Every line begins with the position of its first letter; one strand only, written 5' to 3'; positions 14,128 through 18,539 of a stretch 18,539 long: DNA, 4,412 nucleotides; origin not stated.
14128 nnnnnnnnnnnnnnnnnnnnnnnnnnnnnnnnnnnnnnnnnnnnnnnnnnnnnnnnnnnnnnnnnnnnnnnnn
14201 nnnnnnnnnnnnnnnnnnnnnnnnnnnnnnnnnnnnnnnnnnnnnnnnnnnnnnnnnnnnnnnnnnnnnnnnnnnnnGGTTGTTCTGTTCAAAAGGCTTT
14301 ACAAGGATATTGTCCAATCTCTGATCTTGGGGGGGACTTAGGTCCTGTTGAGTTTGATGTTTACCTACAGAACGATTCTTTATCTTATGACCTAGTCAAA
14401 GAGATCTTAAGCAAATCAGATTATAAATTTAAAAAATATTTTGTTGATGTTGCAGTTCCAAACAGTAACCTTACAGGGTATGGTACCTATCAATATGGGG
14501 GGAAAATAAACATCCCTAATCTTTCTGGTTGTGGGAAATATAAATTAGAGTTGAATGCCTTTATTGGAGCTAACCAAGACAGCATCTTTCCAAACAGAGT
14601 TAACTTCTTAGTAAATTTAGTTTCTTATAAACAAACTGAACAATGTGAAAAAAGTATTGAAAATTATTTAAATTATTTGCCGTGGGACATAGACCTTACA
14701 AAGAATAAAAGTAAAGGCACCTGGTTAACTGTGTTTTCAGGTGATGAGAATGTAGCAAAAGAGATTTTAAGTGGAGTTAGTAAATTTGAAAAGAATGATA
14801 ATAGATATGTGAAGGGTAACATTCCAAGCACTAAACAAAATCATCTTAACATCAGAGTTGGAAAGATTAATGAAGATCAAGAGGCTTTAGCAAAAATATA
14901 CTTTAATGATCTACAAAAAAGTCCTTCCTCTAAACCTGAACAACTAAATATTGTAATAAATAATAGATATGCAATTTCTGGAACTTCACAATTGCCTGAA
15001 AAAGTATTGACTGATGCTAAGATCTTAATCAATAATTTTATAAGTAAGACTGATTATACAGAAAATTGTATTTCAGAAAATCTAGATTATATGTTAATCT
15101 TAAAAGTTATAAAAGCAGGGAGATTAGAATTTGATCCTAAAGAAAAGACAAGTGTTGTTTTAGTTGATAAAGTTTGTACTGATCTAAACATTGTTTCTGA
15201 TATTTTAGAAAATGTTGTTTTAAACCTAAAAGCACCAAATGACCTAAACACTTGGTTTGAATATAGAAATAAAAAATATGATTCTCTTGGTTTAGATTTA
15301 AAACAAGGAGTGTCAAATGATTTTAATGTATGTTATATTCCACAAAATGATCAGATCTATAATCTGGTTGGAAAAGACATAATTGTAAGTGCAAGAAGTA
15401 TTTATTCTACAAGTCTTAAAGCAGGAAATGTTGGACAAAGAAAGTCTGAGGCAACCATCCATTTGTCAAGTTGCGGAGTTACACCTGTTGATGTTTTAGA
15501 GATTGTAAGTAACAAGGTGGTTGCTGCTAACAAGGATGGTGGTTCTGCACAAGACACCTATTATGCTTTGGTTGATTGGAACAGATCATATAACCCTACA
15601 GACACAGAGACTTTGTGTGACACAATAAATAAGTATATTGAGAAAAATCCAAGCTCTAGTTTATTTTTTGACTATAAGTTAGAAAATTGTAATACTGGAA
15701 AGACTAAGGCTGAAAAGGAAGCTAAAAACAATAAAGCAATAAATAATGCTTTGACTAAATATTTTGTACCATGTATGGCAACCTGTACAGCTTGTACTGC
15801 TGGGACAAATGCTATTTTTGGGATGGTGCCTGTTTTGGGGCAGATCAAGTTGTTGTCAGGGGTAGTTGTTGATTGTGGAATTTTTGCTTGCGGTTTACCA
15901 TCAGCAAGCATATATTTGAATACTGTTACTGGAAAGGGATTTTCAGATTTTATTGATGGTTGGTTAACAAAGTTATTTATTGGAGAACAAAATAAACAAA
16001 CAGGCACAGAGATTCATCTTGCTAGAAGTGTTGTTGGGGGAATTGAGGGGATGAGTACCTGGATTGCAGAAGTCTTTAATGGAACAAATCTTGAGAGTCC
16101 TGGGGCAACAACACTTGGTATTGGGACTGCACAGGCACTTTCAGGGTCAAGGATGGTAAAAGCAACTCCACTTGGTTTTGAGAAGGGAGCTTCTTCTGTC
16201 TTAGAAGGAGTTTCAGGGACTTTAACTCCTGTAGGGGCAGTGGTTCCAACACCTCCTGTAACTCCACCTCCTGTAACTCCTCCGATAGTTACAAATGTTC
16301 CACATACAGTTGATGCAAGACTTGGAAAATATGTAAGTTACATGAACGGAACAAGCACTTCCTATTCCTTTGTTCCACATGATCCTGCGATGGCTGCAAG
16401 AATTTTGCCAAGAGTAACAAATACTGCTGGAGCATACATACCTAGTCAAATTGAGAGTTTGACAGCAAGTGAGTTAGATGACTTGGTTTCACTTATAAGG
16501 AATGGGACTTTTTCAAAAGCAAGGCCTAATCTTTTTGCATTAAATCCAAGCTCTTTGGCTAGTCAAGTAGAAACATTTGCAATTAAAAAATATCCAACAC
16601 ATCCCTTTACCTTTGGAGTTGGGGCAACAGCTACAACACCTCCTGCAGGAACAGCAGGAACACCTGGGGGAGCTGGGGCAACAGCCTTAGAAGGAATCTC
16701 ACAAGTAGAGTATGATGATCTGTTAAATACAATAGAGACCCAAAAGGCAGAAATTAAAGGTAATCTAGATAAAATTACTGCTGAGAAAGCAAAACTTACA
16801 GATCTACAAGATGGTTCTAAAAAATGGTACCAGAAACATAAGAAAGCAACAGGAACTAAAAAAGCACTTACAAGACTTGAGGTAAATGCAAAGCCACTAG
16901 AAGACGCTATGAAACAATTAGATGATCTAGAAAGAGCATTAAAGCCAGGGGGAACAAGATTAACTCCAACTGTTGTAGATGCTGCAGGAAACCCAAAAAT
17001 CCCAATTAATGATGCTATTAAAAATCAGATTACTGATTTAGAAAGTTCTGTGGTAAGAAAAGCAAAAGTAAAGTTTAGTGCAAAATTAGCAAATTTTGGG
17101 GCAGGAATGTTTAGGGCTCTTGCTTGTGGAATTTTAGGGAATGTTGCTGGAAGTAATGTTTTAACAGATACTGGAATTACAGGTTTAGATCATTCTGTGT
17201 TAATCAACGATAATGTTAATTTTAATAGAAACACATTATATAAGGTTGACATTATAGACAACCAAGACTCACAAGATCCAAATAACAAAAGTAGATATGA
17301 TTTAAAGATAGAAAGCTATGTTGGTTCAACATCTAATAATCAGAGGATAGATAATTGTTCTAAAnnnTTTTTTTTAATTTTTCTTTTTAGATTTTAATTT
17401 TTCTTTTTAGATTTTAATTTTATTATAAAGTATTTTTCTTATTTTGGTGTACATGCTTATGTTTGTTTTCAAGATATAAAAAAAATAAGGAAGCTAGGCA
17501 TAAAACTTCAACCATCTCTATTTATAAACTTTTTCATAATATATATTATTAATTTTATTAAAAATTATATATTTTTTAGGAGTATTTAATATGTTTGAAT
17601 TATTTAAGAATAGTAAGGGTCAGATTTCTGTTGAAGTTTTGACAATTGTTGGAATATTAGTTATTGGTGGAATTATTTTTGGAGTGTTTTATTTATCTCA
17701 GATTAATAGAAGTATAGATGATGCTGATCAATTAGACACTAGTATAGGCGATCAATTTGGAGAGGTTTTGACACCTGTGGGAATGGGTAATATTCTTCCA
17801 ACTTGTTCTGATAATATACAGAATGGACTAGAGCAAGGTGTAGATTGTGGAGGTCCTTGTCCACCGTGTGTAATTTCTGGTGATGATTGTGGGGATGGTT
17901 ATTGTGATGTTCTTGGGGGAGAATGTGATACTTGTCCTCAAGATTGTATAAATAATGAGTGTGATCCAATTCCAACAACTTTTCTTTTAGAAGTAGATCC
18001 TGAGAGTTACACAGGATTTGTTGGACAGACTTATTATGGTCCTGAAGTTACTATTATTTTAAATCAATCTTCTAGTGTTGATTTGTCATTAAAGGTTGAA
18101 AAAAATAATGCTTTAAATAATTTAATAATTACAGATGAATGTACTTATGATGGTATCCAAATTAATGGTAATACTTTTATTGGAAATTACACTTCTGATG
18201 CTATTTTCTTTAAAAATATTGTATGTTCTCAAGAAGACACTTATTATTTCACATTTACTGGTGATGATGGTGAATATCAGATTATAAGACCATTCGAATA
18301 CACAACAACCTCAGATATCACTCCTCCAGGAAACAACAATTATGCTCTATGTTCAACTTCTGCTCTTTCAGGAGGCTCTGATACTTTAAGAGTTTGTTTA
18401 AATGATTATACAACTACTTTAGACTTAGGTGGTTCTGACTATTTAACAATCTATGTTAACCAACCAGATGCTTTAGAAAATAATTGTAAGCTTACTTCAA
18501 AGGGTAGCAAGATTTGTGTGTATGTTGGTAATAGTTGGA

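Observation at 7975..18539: Candidate co-directional surface-apparatus locus: regulator, small membrane protein, giant protein and pilin-like protein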

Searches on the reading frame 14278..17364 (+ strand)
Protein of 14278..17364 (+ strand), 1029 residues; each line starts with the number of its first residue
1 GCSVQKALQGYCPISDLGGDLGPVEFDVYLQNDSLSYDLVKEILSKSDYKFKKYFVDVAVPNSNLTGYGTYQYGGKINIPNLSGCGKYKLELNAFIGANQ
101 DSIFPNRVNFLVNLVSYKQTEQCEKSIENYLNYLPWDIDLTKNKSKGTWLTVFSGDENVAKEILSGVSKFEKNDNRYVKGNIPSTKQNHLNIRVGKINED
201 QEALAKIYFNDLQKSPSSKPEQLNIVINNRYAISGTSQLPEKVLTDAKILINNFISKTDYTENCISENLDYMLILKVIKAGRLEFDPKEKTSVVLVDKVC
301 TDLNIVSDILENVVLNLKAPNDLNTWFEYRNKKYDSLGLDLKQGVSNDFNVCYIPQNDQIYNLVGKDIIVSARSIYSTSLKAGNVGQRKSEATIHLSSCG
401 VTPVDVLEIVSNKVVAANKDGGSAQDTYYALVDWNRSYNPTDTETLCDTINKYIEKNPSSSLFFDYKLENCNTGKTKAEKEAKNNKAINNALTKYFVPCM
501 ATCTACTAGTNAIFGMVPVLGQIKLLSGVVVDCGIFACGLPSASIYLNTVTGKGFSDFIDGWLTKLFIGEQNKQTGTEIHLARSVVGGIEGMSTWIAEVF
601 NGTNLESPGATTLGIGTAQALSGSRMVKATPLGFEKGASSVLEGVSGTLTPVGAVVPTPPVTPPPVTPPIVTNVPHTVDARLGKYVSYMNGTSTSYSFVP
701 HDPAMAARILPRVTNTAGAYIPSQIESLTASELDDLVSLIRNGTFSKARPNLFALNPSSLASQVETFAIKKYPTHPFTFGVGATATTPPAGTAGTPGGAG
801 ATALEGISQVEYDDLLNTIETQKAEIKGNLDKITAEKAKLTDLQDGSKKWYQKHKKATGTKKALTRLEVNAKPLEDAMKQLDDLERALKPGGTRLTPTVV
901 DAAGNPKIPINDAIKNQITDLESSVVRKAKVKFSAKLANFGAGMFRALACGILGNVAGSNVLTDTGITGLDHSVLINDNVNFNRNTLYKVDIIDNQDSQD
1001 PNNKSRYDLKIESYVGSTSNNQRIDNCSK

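Call 75: predict_structure(alignment_id=A5)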
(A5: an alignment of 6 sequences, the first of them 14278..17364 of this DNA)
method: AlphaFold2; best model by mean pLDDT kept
length: 1029 residues; sequences in the alignment: 6
mean_pLDDT: 52.3   pTM: 0.33
mean pLDDT of the five models: 52.3, 52.1, 48.0, 47.9, 47.3
residues with pLDDT >= 90: 33; 70-90: 175; 50-70: 292; < 50: 529
segments of 3 or more residues with pLDDT < 50: 57-73, 135-149, 171-178, 180-186, 211-218, 377-387, 474-479, 491-493, 495-544, 549-805, 828-830, 840-874, 890-896, 911-972, 997-1004, 1016-1023, 1025-1029
pLDDT, mean of each block of 10 residues (from residue 1): 61 67 68 62 63 52 36 58 69 74 68 77 54 44 39 63 60 46 52 78 72 46 74 60 70 56 62 63 80 79 83 85 91 86 84 79 78 58 51 79 77 66 66 58 72 64 53 49 51 48 43 31 35 46 50 39 34 32 31 35 34 32 29 26 24 26 26 34 41 36 41 37 39 43 37 37 35 28 26 28 46 54 50 52 43 38 43 53 57 47 53 46 31 30 40 44 42 61 75 60 58 58 47
secondary structure, 60 per line:
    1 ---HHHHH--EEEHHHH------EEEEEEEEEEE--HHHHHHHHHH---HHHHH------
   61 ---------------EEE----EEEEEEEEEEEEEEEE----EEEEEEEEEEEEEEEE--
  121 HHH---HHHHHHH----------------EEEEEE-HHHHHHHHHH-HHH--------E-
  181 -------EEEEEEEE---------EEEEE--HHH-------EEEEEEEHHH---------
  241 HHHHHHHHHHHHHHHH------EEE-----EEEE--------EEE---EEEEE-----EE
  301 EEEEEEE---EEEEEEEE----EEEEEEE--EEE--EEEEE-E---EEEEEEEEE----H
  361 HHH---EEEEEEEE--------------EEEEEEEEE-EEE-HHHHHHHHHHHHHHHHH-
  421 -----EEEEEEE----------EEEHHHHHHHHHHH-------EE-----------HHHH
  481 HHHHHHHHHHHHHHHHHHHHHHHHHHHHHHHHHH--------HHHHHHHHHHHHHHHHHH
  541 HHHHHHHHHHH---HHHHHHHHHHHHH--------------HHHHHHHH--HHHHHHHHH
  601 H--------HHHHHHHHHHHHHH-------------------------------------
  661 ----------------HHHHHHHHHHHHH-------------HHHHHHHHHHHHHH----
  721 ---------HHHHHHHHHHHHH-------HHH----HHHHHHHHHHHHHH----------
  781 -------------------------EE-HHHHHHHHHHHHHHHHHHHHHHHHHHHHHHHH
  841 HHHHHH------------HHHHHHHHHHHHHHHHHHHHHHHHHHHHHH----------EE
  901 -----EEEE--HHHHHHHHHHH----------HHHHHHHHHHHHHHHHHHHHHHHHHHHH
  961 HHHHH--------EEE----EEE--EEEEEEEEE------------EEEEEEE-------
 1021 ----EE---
elements in order (helices of 4 or more, strands of 3 or more residues): H4-8 E11-13 H14-17 E24-34 H37-46 H50-54 E76-78 E83-98 E103-118 H127-133 E150-155 H157-166 E188-195 E205-209 E222-228 H241-256 E263-265 E271-274 E283-285 E289-293 E299-307 E311-318 E323-329 E332-334 E337-341 E347-355 H360-363 E367-374 E389-397 E399-401 H403-419 E426-432 E443-445 H446-456 H477-514 H523-551 H555-567 H582-589 H592-601 H610-623 H677-689 H703-716 H730-742 H757-770 H809-846 H859-888 E906-909 H912-922 H933-965 E974-976 E981-983 E986-994 E1007-1013

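Call 102: fold_search(model_id=the predicted structure, library=pdb)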
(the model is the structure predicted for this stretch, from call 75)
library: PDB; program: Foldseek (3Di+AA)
matches with E <= 10: 1053; with E <= 0.001: 82
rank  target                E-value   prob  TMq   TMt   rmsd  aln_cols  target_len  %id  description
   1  3hrz_B                1.3e-05  1.00  0.09  0.32  11.8       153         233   11  Cobra Venom Factor (CVF) in complex with human factor B (released 2009-07-07)
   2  5jtw_B                2.7e-05  0.99  0.09  0.14  27.9       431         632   12  Crystal structure of complement C4b re-refined using iMDFF (released 2016-08-10)
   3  9qpy_B                2.7e-05  0.99  0.09  0.14  27.6       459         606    9  Structure of the Complement classical and lectin pathway C3 convertase (released 2025-12-24)
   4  5fo8_B                3.0e-05  0.99  0.09  0.10  29.0       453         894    8  Crystal Structure of Human Complement C3b in Complex with MCP (CCP1-4) (released 2016-04-06)
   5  7x14_A                3.7e-05  1.00  0.08  0.53   5.4       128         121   16  Crystal structure of phospho-FFAT motif of MIGA2 bound to VAPB (released 2022-09-14)
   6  6ysq_D                4.1e-05  0.99  0.09  0.14  27.8       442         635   10  The hC4Nb8 complement inhibitory nanobody in complex with C4b (released 2020-06-24)
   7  2qki_E                5.0e-05  1.00  0.08  0.34  11.8       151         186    9  Human C3c in complex with the inhibitor compstatin (released 2007-08-14)
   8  5fob_B                5.0e-05  0.96  0.09  0.10  32.1       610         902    8  Crystal Structure of Human Complement C3b in complex with Smallpox Inhibitor of Complement (SPICE) (released 2016-04-06)
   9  2a74_B                5.6e-05  1.00  0.08  0.38  12.3       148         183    7  Human Complement Component C3c (released 2005-09-27)
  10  3l3o_B                6.5e-05  1.00  0.08  0.36  11.5       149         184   10  Staphylococcal Complement Inhibitor (SCIN) in complex with Human Complement Component C3c (released 2010-08-04)
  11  9qk2_B                6.5e-05  0.97  0.09  0.14  27.4       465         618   10  Structure of the Complement classical and lectin pathway C3 convertase in complex with substrate C3 (released 2025-12-24)
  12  7b2p_B                6.9e-05  0.94  0.08  0.13  28.6       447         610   10  Cryo-EM structure of complement C4b in complex with nanobody B5 (released 2022-03-02)
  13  2msp_A                8.0e-05  1.00  0.09  0.54   5.3       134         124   16  MAJOR SPERM PROTEIN, BETA ISOFORM, ENGINEERED C59S/T90C MUTANT, PUTATIVE SUBFILAMENT STRUCTURE, PH 8.5 (released 1998-04-15)
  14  3frp_G                8.0e-05  1.00  0.08  0.34  12.7       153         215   11  Crystal Structure of Cobra Venom Factor, a Co-factor for C3- and C5 convertase CVFBb (released 2009-04-28)
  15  2a74_E                8.5e-05  1.00  0.08  0.34  11.5       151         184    9  Human Complement Component C3c (released 2005-09-27)
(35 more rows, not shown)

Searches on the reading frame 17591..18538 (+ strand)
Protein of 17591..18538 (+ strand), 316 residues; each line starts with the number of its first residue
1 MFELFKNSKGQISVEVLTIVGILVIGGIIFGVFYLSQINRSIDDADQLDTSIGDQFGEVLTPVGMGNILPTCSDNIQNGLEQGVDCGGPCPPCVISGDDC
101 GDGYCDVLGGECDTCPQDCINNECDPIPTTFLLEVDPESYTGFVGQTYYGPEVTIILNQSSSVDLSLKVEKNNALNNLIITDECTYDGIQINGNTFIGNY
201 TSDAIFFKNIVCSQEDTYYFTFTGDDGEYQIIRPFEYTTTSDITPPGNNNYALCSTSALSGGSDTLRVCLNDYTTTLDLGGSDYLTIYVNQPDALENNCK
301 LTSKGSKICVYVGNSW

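Call 10: search_protein_families(library=pfam, proteins=[window:17591-18538:+], max_evalue=0.1)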
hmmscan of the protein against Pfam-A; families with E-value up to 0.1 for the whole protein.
window:17591-18538:+ (316 aa): 1 family
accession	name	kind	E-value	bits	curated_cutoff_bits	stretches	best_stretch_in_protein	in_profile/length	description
PF04021.17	Class_IIIsignal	-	0.053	13.9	23.7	1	8-34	1-27/27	Class III signal peptide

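Call 11: search_protein_families(library=ncbifam, proteins=[window:17591-18538:+], max_evalue=0.1)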
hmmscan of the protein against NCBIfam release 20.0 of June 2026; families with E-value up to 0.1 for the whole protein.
window:17591-18538:+ (316 aa): 2 families
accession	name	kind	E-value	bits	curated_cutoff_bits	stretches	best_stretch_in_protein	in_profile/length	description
TIGR04205.1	classIII_w_PIP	hypoth_equivalog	0.0021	18.1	65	1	9-51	2-44/67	class III signal peptide domain-containing protein, archaeosortase D/PIP-CTERM system-associated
NF033866.1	blaCDD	exception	0.04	13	600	1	164-234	222-294/310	CDD family class D beta-lactamase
